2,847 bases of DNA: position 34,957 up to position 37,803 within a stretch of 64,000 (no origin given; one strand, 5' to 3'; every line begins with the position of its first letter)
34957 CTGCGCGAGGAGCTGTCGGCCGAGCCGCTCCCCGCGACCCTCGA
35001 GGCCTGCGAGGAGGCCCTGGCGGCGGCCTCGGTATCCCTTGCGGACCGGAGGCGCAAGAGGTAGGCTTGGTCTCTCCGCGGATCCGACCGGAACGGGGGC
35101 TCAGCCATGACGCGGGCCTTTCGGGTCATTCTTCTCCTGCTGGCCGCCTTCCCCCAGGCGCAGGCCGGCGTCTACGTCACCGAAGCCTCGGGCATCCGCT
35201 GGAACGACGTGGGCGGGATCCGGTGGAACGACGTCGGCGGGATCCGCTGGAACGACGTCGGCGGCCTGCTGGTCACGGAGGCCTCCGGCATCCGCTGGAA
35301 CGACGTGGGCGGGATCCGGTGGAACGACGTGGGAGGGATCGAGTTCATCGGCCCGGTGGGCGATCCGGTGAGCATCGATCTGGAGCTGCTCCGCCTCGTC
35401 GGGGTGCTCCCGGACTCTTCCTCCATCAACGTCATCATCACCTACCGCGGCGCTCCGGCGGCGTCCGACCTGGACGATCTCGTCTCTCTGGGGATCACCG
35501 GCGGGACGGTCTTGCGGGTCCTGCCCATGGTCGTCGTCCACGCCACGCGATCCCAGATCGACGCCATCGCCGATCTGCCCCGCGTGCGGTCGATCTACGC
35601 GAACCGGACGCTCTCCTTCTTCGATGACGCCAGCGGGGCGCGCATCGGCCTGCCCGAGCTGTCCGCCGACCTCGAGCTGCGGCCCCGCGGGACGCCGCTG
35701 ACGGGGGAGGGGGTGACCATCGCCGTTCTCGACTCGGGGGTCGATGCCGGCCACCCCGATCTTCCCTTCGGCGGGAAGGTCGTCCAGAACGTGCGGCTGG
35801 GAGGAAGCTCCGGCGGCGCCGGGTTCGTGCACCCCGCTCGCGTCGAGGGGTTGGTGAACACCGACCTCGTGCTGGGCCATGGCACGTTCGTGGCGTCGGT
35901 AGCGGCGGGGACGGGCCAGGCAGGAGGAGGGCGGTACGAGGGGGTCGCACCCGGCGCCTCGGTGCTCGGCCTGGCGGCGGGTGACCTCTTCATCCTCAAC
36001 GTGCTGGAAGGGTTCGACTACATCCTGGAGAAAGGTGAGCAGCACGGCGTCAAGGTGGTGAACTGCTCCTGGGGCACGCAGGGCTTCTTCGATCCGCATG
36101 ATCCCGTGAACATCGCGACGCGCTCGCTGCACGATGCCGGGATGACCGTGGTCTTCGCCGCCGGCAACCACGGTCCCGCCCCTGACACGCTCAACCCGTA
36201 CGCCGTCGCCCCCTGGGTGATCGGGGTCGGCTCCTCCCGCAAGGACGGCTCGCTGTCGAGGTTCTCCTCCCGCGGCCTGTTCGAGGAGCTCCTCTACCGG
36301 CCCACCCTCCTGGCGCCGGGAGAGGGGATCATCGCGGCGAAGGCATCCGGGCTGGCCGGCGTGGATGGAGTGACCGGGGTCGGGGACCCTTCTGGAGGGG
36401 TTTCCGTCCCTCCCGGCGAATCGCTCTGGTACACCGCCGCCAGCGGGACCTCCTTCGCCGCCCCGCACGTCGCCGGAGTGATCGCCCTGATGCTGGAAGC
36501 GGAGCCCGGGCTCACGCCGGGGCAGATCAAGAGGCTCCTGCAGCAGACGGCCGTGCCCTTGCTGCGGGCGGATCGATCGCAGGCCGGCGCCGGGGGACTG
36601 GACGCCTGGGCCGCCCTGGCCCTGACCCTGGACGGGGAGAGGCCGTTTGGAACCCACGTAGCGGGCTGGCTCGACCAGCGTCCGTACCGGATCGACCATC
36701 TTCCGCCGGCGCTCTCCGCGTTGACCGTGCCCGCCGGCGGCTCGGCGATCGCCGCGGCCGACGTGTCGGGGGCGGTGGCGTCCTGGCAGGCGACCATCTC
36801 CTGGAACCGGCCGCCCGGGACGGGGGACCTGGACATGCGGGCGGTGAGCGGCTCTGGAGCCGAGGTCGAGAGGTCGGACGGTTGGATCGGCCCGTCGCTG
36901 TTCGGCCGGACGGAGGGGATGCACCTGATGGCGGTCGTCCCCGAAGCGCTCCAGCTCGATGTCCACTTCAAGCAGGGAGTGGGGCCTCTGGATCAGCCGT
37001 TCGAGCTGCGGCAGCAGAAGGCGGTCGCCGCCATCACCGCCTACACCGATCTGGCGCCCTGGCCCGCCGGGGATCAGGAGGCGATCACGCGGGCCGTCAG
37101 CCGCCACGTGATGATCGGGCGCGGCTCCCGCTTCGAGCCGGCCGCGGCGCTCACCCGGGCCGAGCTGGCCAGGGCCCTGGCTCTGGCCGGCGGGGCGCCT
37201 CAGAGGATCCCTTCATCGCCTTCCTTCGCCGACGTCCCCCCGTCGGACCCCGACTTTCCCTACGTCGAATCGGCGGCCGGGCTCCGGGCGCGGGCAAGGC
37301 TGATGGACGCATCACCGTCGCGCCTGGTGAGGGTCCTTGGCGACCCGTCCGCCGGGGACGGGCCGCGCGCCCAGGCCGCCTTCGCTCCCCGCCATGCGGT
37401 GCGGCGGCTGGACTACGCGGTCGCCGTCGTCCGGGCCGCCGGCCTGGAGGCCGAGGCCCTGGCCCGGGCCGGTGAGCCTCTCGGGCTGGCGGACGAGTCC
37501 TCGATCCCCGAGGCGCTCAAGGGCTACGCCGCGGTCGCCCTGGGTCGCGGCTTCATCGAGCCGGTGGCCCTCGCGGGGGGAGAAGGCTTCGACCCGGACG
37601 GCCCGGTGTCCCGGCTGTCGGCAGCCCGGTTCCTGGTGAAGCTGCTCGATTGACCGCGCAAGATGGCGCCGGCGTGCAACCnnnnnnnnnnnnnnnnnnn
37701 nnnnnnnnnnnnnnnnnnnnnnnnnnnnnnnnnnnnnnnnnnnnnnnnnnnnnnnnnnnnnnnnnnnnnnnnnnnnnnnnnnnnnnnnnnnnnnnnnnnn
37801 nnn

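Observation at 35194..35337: Five identical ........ nonapeptide repeats, under peptide-level selection, embedded in the pro-region of a secreted S8 subtilase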

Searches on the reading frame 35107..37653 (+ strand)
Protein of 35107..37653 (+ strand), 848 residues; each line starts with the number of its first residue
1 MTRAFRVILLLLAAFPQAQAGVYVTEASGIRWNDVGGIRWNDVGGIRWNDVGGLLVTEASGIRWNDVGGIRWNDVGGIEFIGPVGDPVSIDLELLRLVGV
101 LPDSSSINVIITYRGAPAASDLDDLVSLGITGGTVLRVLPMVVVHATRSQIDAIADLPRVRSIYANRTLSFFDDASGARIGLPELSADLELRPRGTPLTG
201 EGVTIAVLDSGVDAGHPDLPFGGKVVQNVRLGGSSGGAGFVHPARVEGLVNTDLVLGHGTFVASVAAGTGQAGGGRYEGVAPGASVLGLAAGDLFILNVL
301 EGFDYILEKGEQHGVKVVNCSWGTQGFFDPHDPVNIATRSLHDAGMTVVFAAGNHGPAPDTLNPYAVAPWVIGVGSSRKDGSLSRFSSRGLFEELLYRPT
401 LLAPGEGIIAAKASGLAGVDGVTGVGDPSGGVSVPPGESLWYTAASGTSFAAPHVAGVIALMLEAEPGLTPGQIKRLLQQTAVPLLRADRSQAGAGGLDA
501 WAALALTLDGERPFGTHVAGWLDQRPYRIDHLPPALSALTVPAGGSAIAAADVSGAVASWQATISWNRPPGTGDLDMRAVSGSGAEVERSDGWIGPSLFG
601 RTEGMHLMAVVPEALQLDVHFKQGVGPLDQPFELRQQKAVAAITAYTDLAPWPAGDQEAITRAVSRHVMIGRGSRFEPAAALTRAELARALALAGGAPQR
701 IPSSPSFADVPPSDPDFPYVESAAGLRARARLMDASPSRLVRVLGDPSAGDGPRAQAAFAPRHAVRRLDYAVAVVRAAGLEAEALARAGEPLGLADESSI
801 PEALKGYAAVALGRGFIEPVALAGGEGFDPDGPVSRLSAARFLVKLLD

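Call 6: search_protein_families(library=pfam, proteins=[window:35107-37653:+], max_evalue=0.01)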
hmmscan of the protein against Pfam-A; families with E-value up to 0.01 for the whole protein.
window:35107-37653:+ (848 aa): 2 families
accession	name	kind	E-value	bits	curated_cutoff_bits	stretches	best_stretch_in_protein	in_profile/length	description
PF00082.27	Peptidase_S8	-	7.2e-41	140.8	21.8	1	200-483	1-274/288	Subtilase family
PF00395.25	SLH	-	2.9e-08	34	20.8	1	646-688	2-44/44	S-layer homology domain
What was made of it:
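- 37042..37653 (+): C-terminal SLH (S-layer homology) region (aa 646-848) and stop codon. It is probably a cell-wall anchor. Pfam SLH 2.9e-8 at aa 646-688 (call 6).
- On Peptidase S8 (subtilase): Pfam PF00082 7.2e-41 at aa 200-483 (call 6).
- On SLH-anchored envelope proteins: PF00395 2.9e-8 at aa 646-688, above the gathering cutoff (call 6).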

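Call 7: search_protein_families(library=ncbifam, proteins=[window:35107-37653:+], max_evalue=0.01)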
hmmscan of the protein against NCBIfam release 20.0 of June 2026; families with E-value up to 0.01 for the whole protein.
window:35107-37653:+ (848 aa): 7 families
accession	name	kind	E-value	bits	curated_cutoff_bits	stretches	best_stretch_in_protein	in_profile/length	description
TIGR03921.1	T7SS_mycosin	equivalog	1.4e-28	100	278.75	1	199-507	11-288/353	type VII secretion-associated serine protease mycosin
NF033595.1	denti_PrtP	equivalog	1.4e-10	40.4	300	1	334-485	356-481/606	dentilisin complex serine proteinase subunit PrtP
NF040809.1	germ_prot_CspBA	exception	4.3e-10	37.9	1250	1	368-463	402-473/1099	bifunctional germination protease/germinant receptor pseudoprotease CspBA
NF051851.1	AtpSerPepEprS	equivalog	2.1e-08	32.7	1700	1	197-325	63-188/988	autotransporter serine peptidase EprS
TIGR03895.1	protease_PatA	subfamily_domain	1.2e-06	27.7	421.05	1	311-488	54-206/606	PatA/PatG family cyanobactin maturation protease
NF049966.1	QH_SP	equivalog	4.6e-06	26.1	165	0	444-482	173-211/219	subtilisin-like serine protease QhpE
NF040808.2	CspC_non_triad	exception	0.0023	16.4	675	0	198-219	93-114/556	bile acid germinant receptor pseudoprotease CspC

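Call 14: find_related_loci(query=window:35107-37650:+, collection=genome_contigs, flank=10000)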
Query window:35107-37650:+ (848 aa) in genome_contigs; peptide patterns used: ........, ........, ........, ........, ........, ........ (x = any residue, [..] = any of these).
69 stretches matched a pattern; 5 encode a relative of the query (tblastn E <= 1e-3); 5 distinct loci.
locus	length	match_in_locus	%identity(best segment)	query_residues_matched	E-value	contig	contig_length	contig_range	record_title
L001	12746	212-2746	73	20-848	0e+0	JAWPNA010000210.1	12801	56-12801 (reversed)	MAG: Acidobacteriota bacterium isolate Fractures_MAG_01 c_000000306088, whole genome shotgun sequence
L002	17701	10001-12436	59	8-840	0e+0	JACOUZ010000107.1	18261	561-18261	MAG: Acidobacteria bacterium isolate NC_groundwater_87_Ag_B-0.1um_69_32 B_2_S2_170907_scaffold_677066, whole genome shot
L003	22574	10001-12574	74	7-848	0e+0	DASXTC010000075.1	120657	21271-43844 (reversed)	MAG TPA_asm: Candidatus Polarisedimenticolia bacterium isolate SMAG_U4682 k141_2535534, whole genome shotgun sequence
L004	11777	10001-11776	62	9-603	0e+0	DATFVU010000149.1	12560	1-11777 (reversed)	MAG TPA_asm: Candidatus Polarisedimenticolia bacterium isolate SMAG_U9472 k141_299225, whole genome shotgun sequence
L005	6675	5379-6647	68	8-412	1e-170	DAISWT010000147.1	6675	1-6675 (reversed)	MAG TPA_asm: Acidobacteriota bacterium isolate CTOTU4088 NODE_13325_length_6675_cov_8.794562, whole genome shotgun seque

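Call 18: find_homologous_proteins(query=window:35107-37650:+, max_evalue=1e-20)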
Query window:35107-37650:+ (848 aa): 2154 proteins with E <= 1e-20 among 8000 candidates; the best 120 are listed.
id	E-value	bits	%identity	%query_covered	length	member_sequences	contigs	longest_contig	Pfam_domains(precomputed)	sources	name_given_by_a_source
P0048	0.0e+0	1865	100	100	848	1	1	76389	PF00395.26,PF00082.28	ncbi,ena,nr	ncbi:MAG TPA: S8 family serine peptidase [Candidatus Polarisedimenticolia bacterium]|nr:S8 family se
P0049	0.0e+0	1431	74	99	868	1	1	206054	PF00082.28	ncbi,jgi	ncbi:MAG TPA: S8 family serine peptidase [Candidatus Polarisedimenticolia bacterium]|jgi:serine prot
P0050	0.0e+0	1425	75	100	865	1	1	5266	PF00082.28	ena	-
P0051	0.0e+0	1378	73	98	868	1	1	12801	PF00082.28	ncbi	-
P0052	0.0e+0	1337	70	98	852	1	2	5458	PF00082.28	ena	-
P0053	0.0e+0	1090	63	98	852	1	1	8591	PF00082.28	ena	-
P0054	0.0e+0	1086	60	98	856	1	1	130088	PF00395.26,PF00082.28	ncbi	-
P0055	0.0e+0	1084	61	98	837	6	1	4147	PF00395.26,PF00082.28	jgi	jgi:serine protease AprX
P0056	0.0e+0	1084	60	99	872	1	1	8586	PF00395.26,PF00082.28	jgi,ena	-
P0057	0.0e+0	1075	60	98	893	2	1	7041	PF00395.26,PF00082.28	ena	-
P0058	0.0e+0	1074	60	97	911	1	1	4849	PF00395.26,PF00082.28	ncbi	-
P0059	0.0e+0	1073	61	98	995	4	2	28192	PF00082.28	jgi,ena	-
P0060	0.0e+0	1070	59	98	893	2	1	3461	PF00395.26,PF00082.28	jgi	-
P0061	0.0e+0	1069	59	99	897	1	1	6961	PF00395.26,PF00082.28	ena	-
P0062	0.0e+0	1068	59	98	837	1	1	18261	PF00082.28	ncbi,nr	ncbi:MAG: S8 family serine peptidase [Acidobacteria bacterium]|nr:S8 family serine peptidase [Acidob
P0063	0.0e+0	1067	61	97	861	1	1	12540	PF00395.26,PF00082.28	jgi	jgi:serine protease AprX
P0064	0.0e+0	1065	59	99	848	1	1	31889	PF00082.28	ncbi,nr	ncbi:MAG: S8 family serine peptidase [Acidobacteria bacterium]|nr:S8 family serine peptidase [Acidob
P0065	0.0e+0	1059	60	98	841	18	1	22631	PF00082.28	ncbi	-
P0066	0.0e+0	1059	59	99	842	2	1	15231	PF00395.26,PF00082.28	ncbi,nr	ncbi:MAG: hypothetical protein AUH92_05275 [Acidobacteria bacterium 13_1_40CM_4_69_4]|nr:MAG: hypoth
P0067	0.0e+0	1059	59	99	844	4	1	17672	PF00082.28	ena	-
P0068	0.0e+0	1058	60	98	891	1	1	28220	PF00082.28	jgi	jgi:serine protease AprX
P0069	0.0e+0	1056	60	99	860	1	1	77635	PF00082.28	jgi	jgi:serine protease AprX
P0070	0.0e+0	1055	59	99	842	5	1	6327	PF00395.26,PF00082.28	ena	-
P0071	0.0e+0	1055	60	98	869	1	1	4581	PF00395.26,PF00082.28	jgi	-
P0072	0.0e+0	1051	60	99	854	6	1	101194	PF00082.28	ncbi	-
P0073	0.0e+0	1048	60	98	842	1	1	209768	PF00082.28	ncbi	-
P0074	0.0e+0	1047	59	99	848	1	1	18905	PF00082.28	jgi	jgi:serine protease AprX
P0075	0.0e+0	1043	59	99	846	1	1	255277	PF00082.28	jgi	jgi:serine protease AprX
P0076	0.0e+0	1043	60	98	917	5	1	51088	PF00395.26,PF00082.28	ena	-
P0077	0.0e+0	1041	60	98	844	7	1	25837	PF00082.28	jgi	-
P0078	0.0e+0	1040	59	99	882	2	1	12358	PF00082.28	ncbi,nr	ncbi:MAG TPA: S8 family serine peptidase [Candidatus Polarisedimenticolia bacterium]|nr:S8 family se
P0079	0.0e+0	1039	60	98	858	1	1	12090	PF00395.26,PF00082.28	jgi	jgi:serine protease AprX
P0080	0.0e+0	1039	60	98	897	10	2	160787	PF00082.28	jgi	jgi:serine protease AprX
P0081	0.0e+0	1034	59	99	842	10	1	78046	PF00082.28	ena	-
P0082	0.0e+0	1033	61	98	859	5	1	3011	PF00395.26,PF00082.28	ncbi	-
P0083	0.0e+0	1033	59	100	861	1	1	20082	PF00082.28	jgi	jgi:serine protease AprX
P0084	0.0e+0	1032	58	100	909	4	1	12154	PF00082.28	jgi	jgi:serine protease AprX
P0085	0.0e+0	1032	58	100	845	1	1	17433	PF00082.28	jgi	-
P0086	0.0e+0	1032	60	98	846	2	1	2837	PF00082.28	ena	-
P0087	0.0e+0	1031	59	99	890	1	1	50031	PF00082.28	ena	-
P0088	0.0e+0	1030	58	98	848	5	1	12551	PF00082.28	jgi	-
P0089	0.0e+0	1028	59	98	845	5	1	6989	PF00395.26,PF00082.28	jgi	-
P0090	0.0e+0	1025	59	99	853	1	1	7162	PF00395.26,PF00082.28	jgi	jgi:serine protease AprX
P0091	0.0e+0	1023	58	99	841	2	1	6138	PF00082.28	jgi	jgi:serine protease AprX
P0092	0.0e+0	1020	58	98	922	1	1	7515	PF00082.28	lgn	-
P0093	0.0e+0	1016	58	99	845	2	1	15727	PF00395.26,PF00082.28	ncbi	-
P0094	0.0e+0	1013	60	98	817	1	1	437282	PF00082.28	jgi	jgi:serine protease AprX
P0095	0.0e+0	1013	58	98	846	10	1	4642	PF00082.28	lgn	-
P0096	2.0e-298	1011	59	99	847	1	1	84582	PF00082.28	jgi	-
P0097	3.1e-298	1010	59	100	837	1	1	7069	PF00082.28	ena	-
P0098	6.4e-298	1009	56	100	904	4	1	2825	PF00082.28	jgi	jgi:serine protease AprX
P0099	8.2e-298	1009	58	99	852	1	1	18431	PF00082.28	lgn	-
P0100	1.3e-297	1008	57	99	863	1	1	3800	PF00395.26,PF00082.28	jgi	jgi:serine protease AprX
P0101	1.7e-297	1008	59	99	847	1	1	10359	PF00082.28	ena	-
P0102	4.0e-297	1006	58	98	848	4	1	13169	PF00395.26,PF00082.28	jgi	jgi:serine protease AprX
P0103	2.4e-296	1004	58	100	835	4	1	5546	PF00082.28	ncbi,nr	ncbi:MAG TPA: S8 family serine peptidase [Candidatus Cryosericum sp.]|nr:S8 family serine peptidase 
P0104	2.6e-296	1004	58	98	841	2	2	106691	PF00082.28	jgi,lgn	jgi:serine protease AprX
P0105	2.3e-295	1001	58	98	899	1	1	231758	PF00395.26,PF00082.28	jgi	jgi:serine protease AprX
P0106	5.4e-292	989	55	98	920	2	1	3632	PF00395.26,PF00082.28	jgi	-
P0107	5.5e-292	989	56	99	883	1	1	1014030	PF00082.28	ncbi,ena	-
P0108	1.6e-291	988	55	99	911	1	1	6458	PF00395.26,PF00082.28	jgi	jgi:serine protease AprX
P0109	2.8e-291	987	58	98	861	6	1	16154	PF00082.28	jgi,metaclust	metaclust:\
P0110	3.0e-291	987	58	98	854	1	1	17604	PF00395.26,PF00082.28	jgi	jgi:serine protease AprX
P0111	6.9e-291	986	60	97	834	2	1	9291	PF00082.28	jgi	-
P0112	7.1e-290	982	57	99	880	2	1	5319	PF00082.28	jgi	-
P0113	9.3e-290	982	58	99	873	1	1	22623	PF00082.28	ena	-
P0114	1.7e-289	981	56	99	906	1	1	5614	PF00082.28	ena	-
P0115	1.3e-288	978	55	98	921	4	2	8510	PF00395.26,PF00082.28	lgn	-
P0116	2.6e-288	977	59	96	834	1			PF00082.28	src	-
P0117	5.7e-288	976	57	99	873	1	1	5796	PF00395.26,PF00082.28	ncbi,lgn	-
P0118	2.1e-287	974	57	98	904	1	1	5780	PF00082.28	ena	-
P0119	1.6e-285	968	58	99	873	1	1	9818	PF00395.26,PF00082.28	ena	-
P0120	4.9e-285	966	57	98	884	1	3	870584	PF00082.28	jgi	jgi:serine protease AprX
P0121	4.7e-284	963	56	98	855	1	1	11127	PF00395.26,PF00082.28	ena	-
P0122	5.7e-284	963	57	100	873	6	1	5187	PF00082.28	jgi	-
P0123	6.4e-284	963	58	98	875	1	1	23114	PF00082.28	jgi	jgi:serine protease AprX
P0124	2.3e-283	961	57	99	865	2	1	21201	PF00082.28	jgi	-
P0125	1.8e-282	958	56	98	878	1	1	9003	PF00395.26,PF00082.28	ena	-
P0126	3.5e-282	957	57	100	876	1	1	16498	PF00082.28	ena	-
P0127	2.1e-280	951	55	98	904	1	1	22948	PF00395.26,PF00082.28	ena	-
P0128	3.8e-277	940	55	98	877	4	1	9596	PF00082.28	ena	-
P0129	4.0e-277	940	53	100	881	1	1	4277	PF00082.28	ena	-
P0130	1.7e-275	935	54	99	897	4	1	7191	PF00395.26,PF00082.28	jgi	jgi:serine protease AprX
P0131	2.0e-275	935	55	98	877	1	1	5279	PF00082.28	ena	-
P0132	2.1e-275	935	54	99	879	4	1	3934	PF00082.28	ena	-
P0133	1.2e-271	922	57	91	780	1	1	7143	PF00082.28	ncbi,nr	ncbi:MAG TPA: S8 family serine peptidase, partial [Candidatus Polarisedimenticolia bacterium]|nr:S8 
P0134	7.6e-271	920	53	99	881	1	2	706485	PF00082.28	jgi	jgi:serine protease AprX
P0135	9.4e-267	906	53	99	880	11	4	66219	PF00082.28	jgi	jgi:serine protease AprX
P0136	1.6e-266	905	56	94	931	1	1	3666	PF00395.26,PF00082.28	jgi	-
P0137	7.2e-266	903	63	78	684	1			PF00082.28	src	-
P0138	1.1e-263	896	54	99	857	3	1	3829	PF00082.28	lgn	-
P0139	1.6e-261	889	63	77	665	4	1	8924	PF00082.28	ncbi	-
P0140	1.6e-261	889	57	94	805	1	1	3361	PF00082.28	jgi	jgi:serine protease AprX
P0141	8.0e-260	883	59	85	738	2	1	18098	PF00082.28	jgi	jgi:serine protease AprX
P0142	4.1e-259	881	60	86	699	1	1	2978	PF00395.26,PF00082.28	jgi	-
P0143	1.1e-252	859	67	69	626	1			PF00082.28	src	-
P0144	5.1e-252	857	59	90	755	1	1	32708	PF00395.26,PF00082.28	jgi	jgi:serine protease AprX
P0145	1.1e-250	853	60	84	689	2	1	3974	PF00082.28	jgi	jgi:serine protease AprX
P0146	1.5e-250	852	60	78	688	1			PF00082.28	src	-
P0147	1.3e-244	833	60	83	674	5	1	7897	PF00082.28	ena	-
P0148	4.6e-244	831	60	76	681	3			PF00082.28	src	-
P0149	1.2e-239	816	58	87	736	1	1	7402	PF00082.28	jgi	jgi:serine protease AprX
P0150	8.1e-232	790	62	70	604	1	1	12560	PF00082.28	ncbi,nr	ncbi:MAG TPA: S8 family serine peptidase, partial [Candidatus Polarisedimenticolia bacterium]|nr:S8 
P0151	1.0e-223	764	58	76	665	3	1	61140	PF00082.28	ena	-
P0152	2.5e-219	749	50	98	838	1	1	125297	PF00082.28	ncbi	-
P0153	8.2e-219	747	48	99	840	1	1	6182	PF00082.28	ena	-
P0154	3.1e-216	739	49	97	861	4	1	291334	PF00082.28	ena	-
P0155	6.8e-215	734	64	61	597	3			PF00082.28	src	-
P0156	1.2e-211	724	61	50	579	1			PF00082.28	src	-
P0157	1.4e-203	697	47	98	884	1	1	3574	PF00082.28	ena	-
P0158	2.0e-203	696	48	98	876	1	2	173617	PF00082.28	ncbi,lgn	ncbi:MAG: S8 family serine peptidase [Candidatus Polarisedimenticolia bacterium]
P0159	3.6e-201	689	61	40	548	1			PF00082.28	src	-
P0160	2.5e-199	683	47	98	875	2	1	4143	PF00082.28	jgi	jgi:serine protease AprX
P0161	6.7e-197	675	64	57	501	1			PF00082.28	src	-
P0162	3.7e-196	672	64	61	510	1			PF00082.28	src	-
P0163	3.8e-184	633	56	66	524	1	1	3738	PF00395.26,PF00082.28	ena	-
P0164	1.3e-176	608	62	54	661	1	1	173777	PF00082.28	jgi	jgi:serine protease AprX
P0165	4.0e-148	514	64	48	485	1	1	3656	PF00082.28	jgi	-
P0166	3.0e-147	511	39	99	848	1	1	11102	PF00395.26,PF00082.28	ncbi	ncbi:MAG: S8 family serine peptidase [Acidobacteriota bacterium]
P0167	7.5e-147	509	40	96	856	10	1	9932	PF00395.26,PF00082.28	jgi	jgi:serine protease AprX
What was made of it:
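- Closest known: Tk-SP. Same: JGI names many homologues 'serine protease AprX' (call 18).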

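Call 24: search_solved_structures(query=window:35107-37650:+, max_evalue=1e-10)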
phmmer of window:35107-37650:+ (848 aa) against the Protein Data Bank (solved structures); distinct sequences matched with E-value up to 1e-10: 3.
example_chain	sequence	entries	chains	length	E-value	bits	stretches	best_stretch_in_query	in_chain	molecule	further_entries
9ues_B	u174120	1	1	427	3e-43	151.6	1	198-503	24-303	Subtilisin-like serine protease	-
3afg_A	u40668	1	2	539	5.2e-43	150.8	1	198-503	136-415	Subtilisin-like serine protease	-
1r6v_A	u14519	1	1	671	2.9e-14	55.7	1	175-483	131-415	subtilisin-like serine protease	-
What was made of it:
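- On Peptidase S8 (subtilase): PDB subtilases match at 3e-43 (call 24).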

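Call 27: search_protein_representatives(protein=window:35107-37650:+)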
Query: 848 residues. Proteins with E-value up to 0.001 (for the whole library): 44793; up to 1e-10: 10866; up to 1e-30: 507. The best 150 are listed.
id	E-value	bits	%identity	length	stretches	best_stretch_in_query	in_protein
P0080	0.0e+00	1039.0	64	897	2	29-847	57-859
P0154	9.9e-217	738.8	54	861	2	29-847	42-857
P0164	4.0e-177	607.7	61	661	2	98-556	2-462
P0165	1.3e-148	513.5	67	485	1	111-516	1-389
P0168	6.6e-144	497.9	40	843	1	18-825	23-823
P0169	2.2e-139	482.9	50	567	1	295-843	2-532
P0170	4.1e-137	475.4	42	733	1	89-845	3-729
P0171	2.2e-129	449.8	38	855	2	21-843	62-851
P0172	3.7e-129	449.1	40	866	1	20-837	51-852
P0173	2.0e-128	446.6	45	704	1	20-593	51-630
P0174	1.6e-127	443.7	38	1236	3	20-841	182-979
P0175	2.7e-125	436.3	39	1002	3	23-840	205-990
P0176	2.1e-117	410.2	37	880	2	21-820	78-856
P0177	3.5e-113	396.2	56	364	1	338-681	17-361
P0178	3.8e-105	369.7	47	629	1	44-504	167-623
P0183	2.0e-92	327.5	40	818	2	87-517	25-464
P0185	2.5e-88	314.0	38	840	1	104-818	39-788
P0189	2.2e-85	304.2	35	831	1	104-845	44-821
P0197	3.1e-79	283.9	41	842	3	88-404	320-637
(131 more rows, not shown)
